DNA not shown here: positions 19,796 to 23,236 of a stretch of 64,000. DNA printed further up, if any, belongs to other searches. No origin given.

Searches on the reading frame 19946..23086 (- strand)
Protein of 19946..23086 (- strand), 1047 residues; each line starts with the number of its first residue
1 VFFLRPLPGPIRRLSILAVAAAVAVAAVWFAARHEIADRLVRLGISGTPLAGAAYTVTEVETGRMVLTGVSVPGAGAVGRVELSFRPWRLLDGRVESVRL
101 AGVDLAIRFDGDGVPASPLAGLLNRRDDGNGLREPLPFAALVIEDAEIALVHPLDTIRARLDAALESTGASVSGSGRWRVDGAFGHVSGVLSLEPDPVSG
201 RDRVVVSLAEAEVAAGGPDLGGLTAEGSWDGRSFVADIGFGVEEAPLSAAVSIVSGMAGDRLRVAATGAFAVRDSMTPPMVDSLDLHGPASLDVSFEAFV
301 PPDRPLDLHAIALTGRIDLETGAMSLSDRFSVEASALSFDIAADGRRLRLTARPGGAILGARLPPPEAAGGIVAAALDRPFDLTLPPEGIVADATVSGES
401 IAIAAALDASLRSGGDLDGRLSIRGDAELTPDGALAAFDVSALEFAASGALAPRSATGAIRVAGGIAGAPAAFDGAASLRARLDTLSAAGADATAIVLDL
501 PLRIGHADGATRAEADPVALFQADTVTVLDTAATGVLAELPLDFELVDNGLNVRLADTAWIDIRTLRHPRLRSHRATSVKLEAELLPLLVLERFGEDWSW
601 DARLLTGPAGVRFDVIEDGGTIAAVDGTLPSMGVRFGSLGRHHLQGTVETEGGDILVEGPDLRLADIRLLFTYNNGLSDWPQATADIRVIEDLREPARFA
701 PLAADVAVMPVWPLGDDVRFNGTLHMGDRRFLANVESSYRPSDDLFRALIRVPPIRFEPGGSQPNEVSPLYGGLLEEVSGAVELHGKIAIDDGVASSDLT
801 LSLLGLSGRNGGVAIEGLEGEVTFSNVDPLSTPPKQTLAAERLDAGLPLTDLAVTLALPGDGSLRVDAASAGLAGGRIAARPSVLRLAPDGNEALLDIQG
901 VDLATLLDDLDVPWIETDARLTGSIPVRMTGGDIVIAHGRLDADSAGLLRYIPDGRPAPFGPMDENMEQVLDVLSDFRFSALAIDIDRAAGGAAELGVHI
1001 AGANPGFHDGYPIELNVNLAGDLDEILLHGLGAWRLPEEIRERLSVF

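Call 7: search_protein_families(library=pfam, proteins=[window:19946-23086:-], max_evalue=0.01)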
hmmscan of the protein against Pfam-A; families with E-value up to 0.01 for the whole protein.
window:19946-23086:- (1047 aa): 2 families
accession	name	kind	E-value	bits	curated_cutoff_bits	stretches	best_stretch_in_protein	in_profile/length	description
PF11739.14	YdbH-like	-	5.2e-57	194.8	26.3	1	23-1027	4-875/893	Intermembrane phospholipid transport protein YdbH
PF05170.20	AsmA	-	0.005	16.1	29.8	0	845-911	453-519/607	AsmA family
